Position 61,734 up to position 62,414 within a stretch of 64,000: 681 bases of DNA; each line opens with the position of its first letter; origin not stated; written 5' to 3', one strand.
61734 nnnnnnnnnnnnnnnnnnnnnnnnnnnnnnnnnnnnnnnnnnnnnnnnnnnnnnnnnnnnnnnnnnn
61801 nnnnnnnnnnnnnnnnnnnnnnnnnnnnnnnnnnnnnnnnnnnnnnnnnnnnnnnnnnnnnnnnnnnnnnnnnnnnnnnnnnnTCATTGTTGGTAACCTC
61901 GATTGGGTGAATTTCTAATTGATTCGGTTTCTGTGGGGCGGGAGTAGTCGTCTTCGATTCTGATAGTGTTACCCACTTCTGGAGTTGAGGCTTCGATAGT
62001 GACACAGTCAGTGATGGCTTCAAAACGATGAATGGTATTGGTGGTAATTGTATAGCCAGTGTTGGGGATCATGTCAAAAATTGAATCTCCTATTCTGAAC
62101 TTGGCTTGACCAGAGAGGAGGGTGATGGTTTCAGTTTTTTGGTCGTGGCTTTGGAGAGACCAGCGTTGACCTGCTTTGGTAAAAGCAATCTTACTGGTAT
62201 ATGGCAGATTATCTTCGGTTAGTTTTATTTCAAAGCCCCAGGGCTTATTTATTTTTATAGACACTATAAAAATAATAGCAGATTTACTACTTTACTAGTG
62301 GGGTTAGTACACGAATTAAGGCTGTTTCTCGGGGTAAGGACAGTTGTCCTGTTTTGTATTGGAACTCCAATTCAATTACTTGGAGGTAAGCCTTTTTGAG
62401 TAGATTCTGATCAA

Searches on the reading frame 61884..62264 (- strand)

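Call 71: search_protein_families(library=pfam, proteins=[window:61884-62264:-], max_evalue=0.001)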
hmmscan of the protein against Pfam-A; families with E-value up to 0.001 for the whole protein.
window:61884-62264:- (126 aa): 2 families
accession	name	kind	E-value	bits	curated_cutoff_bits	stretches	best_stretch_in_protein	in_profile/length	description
PF01050.24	MannoseP_isomer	-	1.5e-07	32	23.6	1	4-84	11-90/116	Mannose-6-phosphate isomerase C-terminal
PF07883.17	Cupin_2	-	0.00037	20.6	27.2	1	37-86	13-61/70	Cupin domain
